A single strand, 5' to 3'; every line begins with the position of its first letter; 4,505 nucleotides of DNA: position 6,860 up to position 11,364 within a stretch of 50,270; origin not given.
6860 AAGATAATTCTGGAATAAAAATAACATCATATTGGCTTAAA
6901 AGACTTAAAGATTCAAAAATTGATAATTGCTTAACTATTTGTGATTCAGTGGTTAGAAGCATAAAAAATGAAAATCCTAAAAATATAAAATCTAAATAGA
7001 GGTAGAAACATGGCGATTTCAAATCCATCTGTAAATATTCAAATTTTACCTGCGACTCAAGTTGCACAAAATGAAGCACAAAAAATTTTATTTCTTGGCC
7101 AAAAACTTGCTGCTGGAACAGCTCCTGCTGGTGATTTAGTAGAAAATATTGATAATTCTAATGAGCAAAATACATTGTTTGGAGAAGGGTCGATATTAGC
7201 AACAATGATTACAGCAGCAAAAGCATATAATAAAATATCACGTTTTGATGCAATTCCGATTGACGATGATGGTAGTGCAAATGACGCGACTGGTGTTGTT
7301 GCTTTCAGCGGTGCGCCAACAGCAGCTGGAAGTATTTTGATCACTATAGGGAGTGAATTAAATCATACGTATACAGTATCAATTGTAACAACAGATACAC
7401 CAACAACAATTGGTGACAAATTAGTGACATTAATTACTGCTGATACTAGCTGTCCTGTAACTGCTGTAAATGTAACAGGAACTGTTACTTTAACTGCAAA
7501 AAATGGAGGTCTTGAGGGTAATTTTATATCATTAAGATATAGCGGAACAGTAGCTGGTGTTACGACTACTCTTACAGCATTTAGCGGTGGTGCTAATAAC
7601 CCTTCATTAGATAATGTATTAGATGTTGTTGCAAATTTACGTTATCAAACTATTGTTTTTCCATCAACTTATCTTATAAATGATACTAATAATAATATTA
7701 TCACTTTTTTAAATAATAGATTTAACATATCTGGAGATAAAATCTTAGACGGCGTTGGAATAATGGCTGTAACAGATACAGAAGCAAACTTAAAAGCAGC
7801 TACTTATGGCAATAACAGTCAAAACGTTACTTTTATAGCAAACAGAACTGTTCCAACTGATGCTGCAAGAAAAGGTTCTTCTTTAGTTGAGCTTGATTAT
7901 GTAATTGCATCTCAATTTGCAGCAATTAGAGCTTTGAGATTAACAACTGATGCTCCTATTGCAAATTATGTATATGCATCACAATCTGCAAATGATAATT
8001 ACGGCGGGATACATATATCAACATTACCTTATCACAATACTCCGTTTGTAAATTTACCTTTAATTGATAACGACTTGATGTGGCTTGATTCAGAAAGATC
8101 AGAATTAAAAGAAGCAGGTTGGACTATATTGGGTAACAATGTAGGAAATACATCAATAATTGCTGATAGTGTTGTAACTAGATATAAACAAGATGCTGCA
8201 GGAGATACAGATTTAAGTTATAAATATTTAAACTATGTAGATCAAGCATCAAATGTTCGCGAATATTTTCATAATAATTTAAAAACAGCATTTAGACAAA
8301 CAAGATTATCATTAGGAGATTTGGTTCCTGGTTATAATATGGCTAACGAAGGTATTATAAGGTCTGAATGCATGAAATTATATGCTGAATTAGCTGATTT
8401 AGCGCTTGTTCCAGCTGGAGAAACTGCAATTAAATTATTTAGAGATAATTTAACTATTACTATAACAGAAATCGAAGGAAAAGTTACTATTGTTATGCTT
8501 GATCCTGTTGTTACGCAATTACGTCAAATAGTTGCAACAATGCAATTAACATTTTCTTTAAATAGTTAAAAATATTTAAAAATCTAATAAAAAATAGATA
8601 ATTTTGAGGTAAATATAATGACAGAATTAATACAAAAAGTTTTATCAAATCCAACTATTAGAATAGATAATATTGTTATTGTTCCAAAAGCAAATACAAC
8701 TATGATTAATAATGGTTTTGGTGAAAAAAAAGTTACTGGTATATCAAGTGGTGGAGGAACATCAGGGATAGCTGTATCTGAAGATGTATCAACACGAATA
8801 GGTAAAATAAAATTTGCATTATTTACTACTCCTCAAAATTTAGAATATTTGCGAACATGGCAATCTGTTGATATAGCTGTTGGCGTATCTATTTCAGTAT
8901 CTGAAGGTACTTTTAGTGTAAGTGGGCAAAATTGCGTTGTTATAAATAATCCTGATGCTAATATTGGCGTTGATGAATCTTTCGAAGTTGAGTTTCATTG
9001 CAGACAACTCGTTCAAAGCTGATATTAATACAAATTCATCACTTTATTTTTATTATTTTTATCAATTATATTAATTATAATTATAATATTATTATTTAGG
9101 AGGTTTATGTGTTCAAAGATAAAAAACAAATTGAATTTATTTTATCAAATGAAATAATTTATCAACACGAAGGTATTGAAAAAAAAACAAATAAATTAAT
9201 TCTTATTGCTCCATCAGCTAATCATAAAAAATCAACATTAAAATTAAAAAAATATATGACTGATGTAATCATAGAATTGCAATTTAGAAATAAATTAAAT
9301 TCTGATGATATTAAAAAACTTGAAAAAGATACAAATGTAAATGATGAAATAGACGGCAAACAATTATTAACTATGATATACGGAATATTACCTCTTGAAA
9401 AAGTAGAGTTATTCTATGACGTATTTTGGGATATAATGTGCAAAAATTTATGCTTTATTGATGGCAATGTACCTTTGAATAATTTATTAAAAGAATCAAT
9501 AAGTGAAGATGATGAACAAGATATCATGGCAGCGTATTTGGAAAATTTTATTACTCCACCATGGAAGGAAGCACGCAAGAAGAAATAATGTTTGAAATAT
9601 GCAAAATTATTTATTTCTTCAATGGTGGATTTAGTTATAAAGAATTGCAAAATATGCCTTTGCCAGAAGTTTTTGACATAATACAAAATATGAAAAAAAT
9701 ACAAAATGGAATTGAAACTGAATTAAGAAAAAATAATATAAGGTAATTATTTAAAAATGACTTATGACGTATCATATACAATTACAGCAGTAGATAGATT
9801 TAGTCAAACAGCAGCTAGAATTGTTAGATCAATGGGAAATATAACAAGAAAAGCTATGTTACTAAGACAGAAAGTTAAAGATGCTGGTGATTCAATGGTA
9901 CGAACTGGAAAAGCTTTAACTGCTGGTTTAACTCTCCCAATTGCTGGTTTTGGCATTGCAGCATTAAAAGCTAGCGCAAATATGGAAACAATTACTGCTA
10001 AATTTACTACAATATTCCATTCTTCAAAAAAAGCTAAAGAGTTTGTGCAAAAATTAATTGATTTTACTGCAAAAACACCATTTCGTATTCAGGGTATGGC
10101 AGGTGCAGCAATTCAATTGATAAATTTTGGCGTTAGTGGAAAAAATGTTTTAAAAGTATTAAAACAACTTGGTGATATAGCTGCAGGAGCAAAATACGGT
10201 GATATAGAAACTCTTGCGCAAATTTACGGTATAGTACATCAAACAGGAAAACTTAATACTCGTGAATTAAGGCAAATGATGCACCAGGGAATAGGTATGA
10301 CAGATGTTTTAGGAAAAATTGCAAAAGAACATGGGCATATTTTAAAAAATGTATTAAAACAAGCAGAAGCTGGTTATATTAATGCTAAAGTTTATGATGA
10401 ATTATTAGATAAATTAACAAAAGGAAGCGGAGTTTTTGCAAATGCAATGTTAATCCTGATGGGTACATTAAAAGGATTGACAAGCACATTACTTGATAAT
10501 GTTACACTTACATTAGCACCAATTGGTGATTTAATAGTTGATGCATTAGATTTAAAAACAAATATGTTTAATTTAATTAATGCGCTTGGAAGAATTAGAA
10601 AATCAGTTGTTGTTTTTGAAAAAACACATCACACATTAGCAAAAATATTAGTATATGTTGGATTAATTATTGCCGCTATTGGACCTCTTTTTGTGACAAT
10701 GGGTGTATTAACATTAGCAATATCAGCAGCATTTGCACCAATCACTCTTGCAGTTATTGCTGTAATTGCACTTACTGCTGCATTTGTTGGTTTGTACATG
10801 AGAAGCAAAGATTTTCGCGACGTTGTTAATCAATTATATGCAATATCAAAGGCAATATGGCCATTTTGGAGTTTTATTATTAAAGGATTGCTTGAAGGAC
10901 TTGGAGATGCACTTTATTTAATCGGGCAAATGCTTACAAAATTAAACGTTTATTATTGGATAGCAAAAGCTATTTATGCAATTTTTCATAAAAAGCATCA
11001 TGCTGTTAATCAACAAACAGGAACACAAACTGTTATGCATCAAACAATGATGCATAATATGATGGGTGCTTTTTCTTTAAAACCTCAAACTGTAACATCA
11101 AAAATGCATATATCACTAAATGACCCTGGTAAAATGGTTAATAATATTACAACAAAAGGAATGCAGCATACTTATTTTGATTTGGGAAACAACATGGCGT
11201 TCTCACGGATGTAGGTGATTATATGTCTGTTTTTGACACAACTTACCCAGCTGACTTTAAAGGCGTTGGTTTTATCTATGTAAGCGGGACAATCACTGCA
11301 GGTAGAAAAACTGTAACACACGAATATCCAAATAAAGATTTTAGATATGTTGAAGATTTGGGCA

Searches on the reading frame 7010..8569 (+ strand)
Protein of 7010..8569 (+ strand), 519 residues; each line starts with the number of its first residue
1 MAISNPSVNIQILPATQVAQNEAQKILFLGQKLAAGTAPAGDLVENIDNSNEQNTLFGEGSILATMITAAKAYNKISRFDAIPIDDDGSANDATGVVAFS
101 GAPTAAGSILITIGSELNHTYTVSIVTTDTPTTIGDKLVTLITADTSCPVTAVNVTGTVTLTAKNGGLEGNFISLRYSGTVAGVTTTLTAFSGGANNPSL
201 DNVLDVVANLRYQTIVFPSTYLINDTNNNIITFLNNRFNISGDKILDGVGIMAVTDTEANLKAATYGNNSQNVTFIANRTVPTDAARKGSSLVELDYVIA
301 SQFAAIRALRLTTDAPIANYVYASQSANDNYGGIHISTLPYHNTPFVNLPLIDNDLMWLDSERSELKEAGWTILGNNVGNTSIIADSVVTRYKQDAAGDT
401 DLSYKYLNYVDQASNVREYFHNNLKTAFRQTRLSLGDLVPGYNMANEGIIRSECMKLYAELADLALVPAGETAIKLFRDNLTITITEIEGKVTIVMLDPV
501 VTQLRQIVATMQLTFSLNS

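Call 9: search_protein_families(library=phrogs, proteins=[window:7010-8569:+], max_evalue=0.001)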
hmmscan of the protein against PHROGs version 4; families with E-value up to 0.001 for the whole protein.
window:7010-8569:+ (519 aa): 3 families
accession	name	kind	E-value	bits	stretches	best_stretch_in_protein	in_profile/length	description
phrog_165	-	tail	6.9e-61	207.2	2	15-312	26-314/493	tail sheath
phrog_5292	-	tail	5.4e-12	46.9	1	19-115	29-123/129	tail sheath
phrog_11048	-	tail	4.3e-05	24.2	1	369-513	14-155/157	tail sheath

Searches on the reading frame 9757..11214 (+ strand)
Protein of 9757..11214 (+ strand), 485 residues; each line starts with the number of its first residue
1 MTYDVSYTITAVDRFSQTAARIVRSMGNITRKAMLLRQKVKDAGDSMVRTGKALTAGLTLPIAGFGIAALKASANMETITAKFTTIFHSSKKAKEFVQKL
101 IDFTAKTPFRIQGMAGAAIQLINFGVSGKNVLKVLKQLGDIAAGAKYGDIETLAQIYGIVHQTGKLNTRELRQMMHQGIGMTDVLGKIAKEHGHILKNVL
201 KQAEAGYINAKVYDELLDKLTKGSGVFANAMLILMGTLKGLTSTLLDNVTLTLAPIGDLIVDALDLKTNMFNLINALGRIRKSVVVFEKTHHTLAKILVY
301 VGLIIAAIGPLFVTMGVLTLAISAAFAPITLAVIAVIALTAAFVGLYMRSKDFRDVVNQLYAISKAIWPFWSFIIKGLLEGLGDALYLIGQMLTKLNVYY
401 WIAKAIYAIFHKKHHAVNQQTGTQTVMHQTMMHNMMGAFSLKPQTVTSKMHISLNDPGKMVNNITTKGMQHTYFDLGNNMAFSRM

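Call 9: search_protein_families(library=phrogs, proteins=[window:9757-11214:+], max_evalue=0.001)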
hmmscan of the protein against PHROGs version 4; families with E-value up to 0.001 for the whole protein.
window:9757-11214:+ (485 aa): 16 families
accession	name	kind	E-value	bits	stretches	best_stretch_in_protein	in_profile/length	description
phrog_9959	-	tail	1.4e-25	90.1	1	81-278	83-280/1708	tail length tape measure protein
phrog_991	-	tail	2.1e-20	73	1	29-397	251-736/1966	tail length tape measure protein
phrog_12798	-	tail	1.9e-18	67.1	1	36-415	33-396/1031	tail length tape measure protein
phrog_1272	-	tail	9.5e-17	61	2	208-376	524-695/1606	tail length tape measure protein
phrog_58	-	tail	4.5e-13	49.5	1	23-396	280-675/1544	tail length tape measure protein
phrog_973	-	tail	1.2e-11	44.2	1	4-250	50-317/1465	tail length tape measure protein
phrog_4704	-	tail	3.4e-10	40.2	1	24-144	170-291/625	tail length tape measure protein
phrog_1686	-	tail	3.2e-09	36.2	1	69-256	128-317/1224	tail length tape measure protein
phrog_5062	-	tail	5.5e-09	36.4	1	55-341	147-409/753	tail length tape measure protein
phrog_16692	-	unknown function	2.2e-07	30.7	1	36-186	144-289/1107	-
phrog_1942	-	tail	8.5e-06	25.5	1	51-209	132-290/1178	tail length tape measure protein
phrog_21157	-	tail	2e-05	24.2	1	72-362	520-745/782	minor tail protein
phrog_4197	-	tail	2.7e-05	23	1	225-414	817-922/1783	tail length tape measure protein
phrog_3981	-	tail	5.5e-05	23.4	0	26-387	15-399/584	tail length tape measure protein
phrog_1533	-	tail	0.0001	21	1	24-138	203-319/1688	tail length tape measure protein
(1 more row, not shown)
